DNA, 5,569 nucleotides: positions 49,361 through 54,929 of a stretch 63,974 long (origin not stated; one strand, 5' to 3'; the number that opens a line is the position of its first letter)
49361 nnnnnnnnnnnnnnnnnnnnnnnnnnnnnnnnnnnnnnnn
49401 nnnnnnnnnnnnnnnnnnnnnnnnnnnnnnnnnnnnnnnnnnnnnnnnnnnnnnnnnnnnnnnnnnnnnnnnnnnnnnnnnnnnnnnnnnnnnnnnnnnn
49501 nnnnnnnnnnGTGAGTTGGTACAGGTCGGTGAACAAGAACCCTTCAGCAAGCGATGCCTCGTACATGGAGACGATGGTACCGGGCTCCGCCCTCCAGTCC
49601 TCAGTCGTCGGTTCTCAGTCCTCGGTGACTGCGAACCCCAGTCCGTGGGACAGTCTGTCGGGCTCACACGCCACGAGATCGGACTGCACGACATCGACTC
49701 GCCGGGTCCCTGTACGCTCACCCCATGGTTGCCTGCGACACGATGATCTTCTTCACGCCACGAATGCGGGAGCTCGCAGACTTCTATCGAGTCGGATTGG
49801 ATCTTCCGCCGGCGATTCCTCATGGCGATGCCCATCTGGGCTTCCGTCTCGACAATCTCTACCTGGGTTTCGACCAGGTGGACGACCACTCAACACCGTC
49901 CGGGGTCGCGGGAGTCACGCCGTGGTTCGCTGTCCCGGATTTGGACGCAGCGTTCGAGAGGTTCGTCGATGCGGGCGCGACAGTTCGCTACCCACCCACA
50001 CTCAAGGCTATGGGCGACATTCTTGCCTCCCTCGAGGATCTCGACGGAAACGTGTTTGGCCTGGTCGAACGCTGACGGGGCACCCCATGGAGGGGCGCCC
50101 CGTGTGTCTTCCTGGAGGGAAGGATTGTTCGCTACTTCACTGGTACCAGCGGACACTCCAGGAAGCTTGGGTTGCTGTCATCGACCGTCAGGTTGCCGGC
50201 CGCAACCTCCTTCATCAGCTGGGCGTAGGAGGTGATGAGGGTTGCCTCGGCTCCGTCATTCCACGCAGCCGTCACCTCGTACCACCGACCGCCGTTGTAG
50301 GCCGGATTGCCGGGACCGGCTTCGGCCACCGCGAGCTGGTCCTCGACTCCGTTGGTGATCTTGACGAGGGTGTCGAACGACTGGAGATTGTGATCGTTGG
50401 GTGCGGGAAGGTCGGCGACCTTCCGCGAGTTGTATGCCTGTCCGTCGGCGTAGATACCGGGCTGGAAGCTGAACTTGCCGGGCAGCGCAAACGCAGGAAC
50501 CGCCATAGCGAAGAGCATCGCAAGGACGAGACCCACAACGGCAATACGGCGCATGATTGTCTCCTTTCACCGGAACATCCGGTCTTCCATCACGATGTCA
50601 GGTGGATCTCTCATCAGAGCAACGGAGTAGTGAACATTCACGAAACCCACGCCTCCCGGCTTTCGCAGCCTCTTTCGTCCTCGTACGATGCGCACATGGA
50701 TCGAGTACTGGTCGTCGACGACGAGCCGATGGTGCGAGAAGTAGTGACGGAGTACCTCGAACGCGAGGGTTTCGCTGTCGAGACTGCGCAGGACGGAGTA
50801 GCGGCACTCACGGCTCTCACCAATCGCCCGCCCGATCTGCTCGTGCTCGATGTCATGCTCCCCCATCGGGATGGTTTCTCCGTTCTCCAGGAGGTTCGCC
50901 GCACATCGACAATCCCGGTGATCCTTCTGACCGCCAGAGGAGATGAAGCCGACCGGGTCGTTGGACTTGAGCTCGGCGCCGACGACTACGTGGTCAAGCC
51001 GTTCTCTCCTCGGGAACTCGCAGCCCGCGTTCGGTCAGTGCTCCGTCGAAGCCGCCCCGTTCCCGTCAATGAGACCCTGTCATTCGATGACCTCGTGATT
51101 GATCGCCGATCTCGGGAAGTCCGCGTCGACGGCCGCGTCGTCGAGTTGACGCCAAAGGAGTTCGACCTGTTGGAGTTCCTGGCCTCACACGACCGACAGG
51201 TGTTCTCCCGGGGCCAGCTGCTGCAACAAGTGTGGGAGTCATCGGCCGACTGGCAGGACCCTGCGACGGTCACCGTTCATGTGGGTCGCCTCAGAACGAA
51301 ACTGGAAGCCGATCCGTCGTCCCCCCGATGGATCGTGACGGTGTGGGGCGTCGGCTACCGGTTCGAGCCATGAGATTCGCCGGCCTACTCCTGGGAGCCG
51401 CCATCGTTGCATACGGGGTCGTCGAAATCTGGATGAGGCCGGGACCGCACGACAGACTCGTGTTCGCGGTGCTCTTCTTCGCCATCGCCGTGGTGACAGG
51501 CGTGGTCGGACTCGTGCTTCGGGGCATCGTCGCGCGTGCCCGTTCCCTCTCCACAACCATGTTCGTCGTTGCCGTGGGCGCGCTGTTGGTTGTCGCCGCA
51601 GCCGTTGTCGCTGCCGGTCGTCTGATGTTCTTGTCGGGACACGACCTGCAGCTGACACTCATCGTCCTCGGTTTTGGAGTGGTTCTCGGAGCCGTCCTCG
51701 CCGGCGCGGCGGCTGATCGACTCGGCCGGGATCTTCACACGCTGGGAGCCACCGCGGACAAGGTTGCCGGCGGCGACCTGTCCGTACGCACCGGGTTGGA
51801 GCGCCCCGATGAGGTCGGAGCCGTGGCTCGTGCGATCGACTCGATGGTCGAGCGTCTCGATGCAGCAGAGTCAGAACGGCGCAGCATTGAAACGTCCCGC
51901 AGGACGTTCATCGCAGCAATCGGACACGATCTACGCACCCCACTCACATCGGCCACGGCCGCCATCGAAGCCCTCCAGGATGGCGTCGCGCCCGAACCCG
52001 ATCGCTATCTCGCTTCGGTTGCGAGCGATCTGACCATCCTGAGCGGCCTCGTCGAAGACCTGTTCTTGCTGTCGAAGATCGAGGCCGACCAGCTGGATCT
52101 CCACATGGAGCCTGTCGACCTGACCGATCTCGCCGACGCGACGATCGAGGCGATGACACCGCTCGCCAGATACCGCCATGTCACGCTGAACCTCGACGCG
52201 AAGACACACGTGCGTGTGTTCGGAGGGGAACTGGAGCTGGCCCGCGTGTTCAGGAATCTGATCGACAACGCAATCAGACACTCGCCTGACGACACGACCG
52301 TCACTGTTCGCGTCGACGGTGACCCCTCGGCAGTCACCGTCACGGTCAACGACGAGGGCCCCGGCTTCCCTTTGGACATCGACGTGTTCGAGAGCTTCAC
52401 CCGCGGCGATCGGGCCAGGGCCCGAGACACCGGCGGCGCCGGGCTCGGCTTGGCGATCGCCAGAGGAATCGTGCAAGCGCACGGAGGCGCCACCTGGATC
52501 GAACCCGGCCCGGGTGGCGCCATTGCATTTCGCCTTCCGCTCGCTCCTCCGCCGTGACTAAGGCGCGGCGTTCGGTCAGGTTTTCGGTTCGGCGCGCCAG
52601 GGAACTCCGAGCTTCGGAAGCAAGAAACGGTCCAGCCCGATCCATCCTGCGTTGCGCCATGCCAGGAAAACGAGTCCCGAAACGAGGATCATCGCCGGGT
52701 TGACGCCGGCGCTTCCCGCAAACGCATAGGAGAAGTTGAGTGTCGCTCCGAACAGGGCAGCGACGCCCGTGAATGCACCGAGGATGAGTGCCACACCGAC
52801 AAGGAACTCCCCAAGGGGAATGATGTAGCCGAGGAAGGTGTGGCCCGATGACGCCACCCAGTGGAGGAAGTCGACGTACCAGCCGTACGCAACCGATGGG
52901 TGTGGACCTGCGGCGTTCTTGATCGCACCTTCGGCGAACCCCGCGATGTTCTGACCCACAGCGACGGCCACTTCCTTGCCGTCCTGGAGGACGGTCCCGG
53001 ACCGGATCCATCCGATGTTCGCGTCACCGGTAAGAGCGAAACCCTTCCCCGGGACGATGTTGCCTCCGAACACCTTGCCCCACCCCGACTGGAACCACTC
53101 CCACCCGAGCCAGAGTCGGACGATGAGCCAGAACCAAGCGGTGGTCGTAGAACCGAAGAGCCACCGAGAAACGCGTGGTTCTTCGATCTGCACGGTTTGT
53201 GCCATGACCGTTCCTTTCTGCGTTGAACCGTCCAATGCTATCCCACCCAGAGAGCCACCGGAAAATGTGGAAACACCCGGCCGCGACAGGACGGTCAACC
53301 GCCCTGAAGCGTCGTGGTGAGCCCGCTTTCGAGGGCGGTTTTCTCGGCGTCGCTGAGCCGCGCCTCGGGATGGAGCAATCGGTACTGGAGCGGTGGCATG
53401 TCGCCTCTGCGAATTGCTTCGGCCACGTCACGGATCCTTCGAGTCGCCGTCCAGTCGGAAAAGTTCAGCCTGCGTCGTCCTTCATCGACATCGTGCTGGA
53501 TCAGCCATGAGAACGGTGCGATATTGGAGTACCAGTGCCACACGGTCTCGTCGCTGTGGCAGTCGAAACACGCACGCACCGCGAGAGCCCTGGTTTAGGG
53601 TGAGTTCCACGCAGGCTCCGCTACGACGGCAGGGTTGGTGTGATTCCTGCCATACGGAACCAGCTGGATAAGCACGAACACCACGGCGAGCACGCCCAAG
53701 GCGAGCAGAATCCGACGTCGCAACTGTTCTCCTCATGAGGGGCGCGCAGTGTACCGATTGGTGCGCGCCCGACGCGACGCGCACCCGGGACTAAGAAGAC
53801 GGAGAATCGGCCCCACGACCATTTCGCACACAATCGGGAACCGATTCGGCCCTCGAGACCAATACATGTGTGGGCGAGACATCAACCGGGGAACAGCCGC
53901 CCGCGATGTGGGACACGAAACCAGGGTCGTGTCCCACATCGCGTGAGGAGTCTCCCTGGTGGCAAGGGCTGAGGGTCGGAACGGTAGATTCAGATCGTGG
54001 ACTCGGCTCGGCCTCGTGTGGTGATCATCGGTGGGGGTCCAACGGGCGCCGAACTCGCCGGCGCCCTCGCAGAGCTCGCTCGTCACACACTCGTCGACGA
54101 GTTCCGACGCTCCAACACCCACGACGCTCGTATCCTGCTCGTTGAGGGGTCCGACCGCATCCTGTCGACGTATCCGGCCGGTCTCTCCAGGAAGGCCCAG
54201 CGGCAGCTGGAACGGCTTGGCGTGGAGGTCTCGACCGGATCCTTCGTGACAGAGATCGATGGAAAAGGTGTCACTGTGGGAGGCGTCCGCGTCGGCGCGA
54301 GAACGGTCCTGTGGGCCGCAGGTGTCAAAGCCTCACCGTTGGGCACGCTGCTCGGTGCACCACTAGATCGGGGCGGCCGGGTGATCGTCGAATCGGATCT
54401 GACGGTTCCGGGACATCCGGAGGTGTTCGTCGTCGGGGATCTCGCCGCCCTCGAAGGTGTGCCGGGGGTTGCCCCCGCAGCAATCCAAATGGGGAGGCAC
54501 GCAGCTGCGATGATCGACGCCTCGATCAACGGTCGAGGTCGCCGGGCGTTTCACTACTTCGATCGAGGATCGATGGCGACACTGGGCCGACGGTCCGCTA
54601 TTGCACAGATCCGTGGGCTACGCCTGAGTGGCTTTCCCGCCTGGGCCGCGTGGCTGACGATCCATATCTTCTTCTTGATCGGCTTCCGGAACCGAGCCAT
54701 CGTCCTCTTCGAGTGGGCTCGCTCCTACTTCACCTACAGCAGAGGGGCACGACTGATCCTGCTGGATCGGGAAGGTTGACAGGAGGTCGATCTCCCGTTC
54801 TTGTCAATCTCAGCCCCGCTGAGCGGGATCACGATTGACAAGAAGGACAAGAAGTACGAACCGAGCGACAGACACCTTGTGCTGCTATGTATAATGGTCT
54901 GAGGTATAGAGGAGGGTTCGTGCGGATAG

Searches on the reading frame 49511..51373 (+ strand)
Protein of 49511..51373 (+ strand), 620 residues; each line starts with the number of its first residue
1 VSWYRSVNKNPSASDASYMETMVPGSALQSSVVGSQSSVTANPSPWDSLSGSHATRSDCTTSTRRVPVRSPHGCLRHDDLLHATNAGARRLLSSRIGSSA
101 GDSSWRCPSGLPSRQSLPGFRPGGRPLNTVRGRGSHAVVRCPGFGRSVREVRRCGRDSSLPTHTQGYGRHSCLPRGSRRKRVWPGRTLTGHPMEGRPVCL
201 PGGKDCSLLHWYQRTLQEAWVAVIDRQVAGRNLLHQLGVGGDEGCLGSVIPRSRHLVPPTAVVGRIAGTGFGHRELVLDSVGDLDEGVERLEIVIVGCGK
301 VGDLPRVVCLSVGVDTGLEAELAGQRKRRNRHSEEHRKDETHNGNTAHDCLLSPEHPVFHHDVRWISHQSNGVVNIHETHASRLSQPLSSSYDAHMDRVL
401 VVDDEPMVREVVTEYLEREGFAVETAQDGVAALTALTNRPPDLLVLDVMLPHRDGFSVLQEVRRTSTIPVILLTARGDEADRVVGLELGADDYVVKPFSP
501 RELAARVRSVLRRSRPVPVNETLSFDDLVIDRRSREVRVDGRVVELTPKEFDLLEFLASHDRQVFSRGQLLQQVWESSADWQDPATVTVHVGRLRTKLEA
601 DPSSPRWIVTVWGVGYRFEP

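Call 16: search_protein_families(library=ncbifam, proteins=[window:49511-51373:+], max_evalue=0.00001)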
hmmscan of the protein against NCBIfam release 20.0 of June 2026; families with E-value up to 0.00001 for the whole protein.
window:49511-51373:+ (620 aa): 96 families (the best 25 are shown)
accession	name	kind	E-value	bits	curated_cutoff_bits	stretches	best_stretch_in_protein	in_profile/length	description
NF045944.1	ResRegRpaBCyano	equivalog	5.6e-71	238.6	330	1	400-618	1-227/229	response regulator transcription factor RpaB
NF040689.1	MtrAB_MtrA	equivalog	6.9e-70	234.8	300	1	399-617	1-217/219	MtrAB system response regulator MtrA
TIGR02154.1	PhoB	equivalog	4.9e-69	232.1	296.2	1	397-619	3-226/226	phosphate regulon transcriptional regulator PhoB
NF040534.1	resp_reg_YycF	equivalog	4.6e-64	215.9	340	1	398-617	2-226/231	response regulator YycF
NF008296.0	PRK11083.1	equivalog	2.7e-61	206.9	273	1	396-619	3-226/228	two-component system response regulator CreB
NF033117.2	vanR_ACDEGLN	exception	2.8e-60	203.7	350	1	399-619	1-226/226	VanR-ABDEGLN family response regulator transcription factor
NF041733.1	resp_reg_CseB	equivalog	9.4e-60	201.8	350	1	398-618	2-226/228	two-component system response regulator CseB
NF033120.0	vanR_FM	exception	1.1e-58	198.6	460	1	399-619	6-230/231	vancomycin resistance response regulator transcription factor, VanR-F/VanR-M family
NF007005.1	PRK09468.1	equivalog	3.9e-57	193.4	331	1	396-620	3-233/237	osmolarity response regulator transcription factor OmpR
NF007982.1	PRK10710.1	equivalog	6.1e-57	192.9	380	1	395-619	6-228/235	envelope stress response regulator BaeR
NF053854.1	RespRegPhoBBctds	equivalog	6.4e-56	189.2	270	1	399-619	1-225/225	two-component system response regulator PhoB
NF007546.0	PRK10161.1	equivalog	8.7e-55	185.8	471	1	397-618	3-225/229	phosphate response regulator transcription factor PhoB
TIGR01387.1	cztR_silR_copR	subfamily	1.3e-53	181.8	279.2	1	399-617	1-217/218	heavy metal response regulator transcription factor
NF000403.1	vanR-C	exception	7.7e-53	179.4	480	1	397-619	3-230/231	vancomycin resistance response regulator transcription factor VanR-C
NF041209.1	resp_regPieR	equivalog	1.4e-51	175.4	450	1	398-619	2-228/231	two component system response regulator PieR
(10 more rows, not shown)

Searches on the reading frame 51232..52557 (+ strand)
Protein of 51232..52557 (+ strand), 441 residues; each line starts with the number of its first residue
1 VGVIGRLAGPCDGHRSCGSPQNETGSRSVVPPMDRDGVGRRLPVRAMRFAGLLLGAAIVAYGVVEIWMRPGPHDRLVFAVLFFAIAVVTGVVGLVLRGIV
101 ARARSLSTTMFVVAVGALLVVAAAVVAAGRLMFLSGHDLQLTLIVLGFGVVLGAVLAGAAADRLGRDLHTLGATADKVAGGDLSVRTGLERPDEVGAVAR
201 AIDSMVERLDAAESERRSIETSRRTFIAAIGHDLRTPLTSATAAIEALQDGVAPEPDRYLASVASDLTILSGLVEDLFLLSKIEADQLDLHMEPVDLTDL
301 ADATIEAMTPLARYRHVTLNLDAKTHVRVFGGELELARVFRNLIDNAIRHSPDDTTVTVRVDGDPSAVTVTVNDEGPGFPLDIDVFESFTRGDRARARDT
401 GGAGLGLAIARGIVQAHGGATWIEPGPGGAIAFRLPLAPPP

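Call 16: search_protein_families(library=ncbifam, proteins=[window:51232-52557:+], max_evalue=0.00001)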
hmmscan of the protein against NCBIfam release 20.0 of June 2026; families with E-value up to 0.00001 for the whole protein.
window:51232-52557:+ (441 aa): 71 families (the best 25 are shown)
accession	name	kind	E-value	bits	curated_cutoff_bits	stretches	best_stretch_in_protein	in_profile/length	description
NF033092.0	HK_WalK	equivalog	5.9e-51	173.7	725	1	215-436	364-593/594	cell wall metabolism sensor histidine kinase WalK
TIGR02966.1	phoR_proteo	equivalog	1.2e-48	165.9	334.2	1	215-429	106-325/333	phosphate regulon sensor histidine kinase PhoR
NF012163.2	BaeS_SmeS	equivalog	1.1e-47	163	500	1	126-434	151-453/457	sensor histidine kinase efflux regulator BaeS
NF046044.1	PnpS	equivalog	7.5e-46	156.9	400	1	215-425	162-377/390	two-component system histidine kinase PnpS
NF040691.1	MtrAB_MtrB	equivalog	3.8e-45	154.9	450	1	154-436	202-491/507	MtrAB system histidine kinase MtrB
TIGR01386.1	cztS_silS_copS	subfamily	2.7e-44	151.9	292.55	1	139-436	162-455/457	heavy metal sensor histidine kinase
NF007837.0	PRK10549.1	equivalog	3.5e-43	148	603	1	143-435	167-454/466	envelope stress sensor histidine kinase BaeS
NF007898.0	PRK10604.1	equivalog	1.6e-39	136.3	478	1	166-435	162-419/433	two-component system sensor histidine kinase RstB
NF041735.1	hist_kin_RppB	equivalog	1.3e-38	132.9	400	1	224-433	217-433/438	two-component system sensor histidine kinase RppB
NF033091.0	HK_VanS_ACDEFG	equivalog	8.9e-37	126.8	400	1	190-423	41-279/293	vancomycin resistance histidine kinase VanS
NF012226.0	AdeS_HK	equivalog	3.5e-35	121.8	500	1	133-420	53-335/353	two-component sensor histidine kinase AdeS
NF008312.0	PRK11100.1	equivalog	1.7e-34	119.5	356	1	150-435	192-470/477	two-component system sensor histidine kinase CreC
NF058527.1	HistKinChvGCaul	equivalog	5.9e-33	114.4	740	1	184-423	274-512/535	two-component sensor histidine kinase ChvG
NF041880.1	EPS_EpsF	equivalog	8.4e-33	113.6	900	1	196-425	249-477/492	response regulator EpsF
NF007007.0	PRK09470.1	equivalog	1.5e-32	113.2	486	1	161-437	189-459/463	envelope stress sensor histidine kinase CpxA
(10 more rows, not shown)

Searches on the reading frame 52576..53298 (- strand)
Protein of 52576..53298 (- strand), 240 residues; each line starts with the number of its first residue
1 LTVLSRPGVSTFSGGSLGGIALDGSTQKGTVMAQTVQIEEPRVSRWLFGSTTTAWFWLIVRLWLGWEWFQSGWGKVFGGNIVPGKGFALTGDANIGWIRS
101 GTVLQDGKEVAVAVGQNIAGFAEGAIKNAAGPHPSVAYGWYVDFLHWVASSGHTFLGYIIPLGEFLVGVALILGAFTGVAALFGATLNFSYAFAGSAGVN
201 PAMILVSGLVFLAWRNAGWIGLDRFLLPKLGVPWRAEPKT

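Call 16: search_protein_families(library=ncbifam, proteins=[window:52576-53298:-], max_evalue=0.00001)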
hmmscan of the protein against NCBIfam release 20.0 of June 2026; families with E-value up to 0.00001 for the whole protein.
window:52576-53298:- (240 aa): 0 families

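Call 21: search_protein_families(library=ncbifam, proteins=[window:52576-53298:-], max_evalue=0.00001)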
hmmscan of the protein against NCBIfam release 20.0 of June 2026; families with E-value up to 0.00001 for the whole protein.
window:52576-53298:- (240 aa): 0 families

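Call 30: search_protein_families(library=pfam, proteins=[window:52576-53298:-], max_evalue=0.001)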
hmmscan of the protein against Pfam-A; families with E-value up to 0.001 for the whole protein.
window:52576-53298:- (240 aa): 2 families
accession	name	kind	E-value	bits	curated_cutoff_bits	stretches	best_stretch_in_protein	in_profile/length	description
PF07681.17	DoxX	-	5.9e-08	33.7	23.6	0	151-189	36-77/85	DoxX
PF04173.18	DoxD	-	0.0007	20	22.7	0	143-231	52-149/167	TQO small subunit DoxD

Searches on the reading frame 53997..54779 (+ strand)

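Call 16: search_protein_families(library=ncbifam, proteins=[window:53997-54779:+], max_evalue=0.00001)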
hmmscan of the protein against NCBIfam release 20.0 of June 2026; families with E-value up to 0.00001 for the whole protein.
window:53997-54779:+ (260 aa): 4 families
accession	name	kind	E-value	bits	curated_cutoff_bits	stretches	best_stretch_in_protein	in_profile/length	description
TIGR03169.1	Nterm_to_SelD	hypoth_equivalog_domain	5.9e-21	75.2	310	1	4-217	144-352/365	pyridine nucleotide-disulfide oxidoreductase family protein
TIGR01350.1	lipoamide_DH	equivalog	1.2e-07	30.8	408.8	1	7-173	172-329/461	dihydrolipoyl dehydrogenase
NF003585.0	PRK05249.1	equivalog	2.8e-07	29.5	465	1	43-173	199-333/464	Si-specific NAD(P)(+) transhydrogenase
TIGR04369.1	fusion_not_SelD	hypoth_equivalog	9.3e-06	24.1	700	0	8-156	145-257/701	oxidoreductase/SelD-related fusion protein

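Call 30: search_protein_families(library=pfam, proteins=[window:53997-54779:+], max_evalue=0.001)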
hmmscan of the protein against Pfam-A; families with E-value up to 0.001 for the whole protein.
window:53997-54779:+ (260 aa): 4 families
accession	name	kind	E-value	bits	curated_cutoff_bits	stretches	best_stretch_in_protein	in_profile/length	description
PF07992.20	Pyr_redox_2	-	7.4e-26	91.7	26.1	1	7-166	144-291/291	Pyridine nucleotide-disulphide oxidoreductase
PF00070.33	Pyr_redox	-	3.6e-12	47.1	22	1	7-99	1-79/82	Pyridine nucleotide-disulphide oxidoreductase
PF22366.1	NDH2_C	-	7e-08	33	27.7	1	190-245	2-58/62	NDH2 C-terminal domain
PF01266.30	DAO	-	1.4e-05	25.3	27.9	1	59-123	147-217/353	FAD dependent oxidoreductase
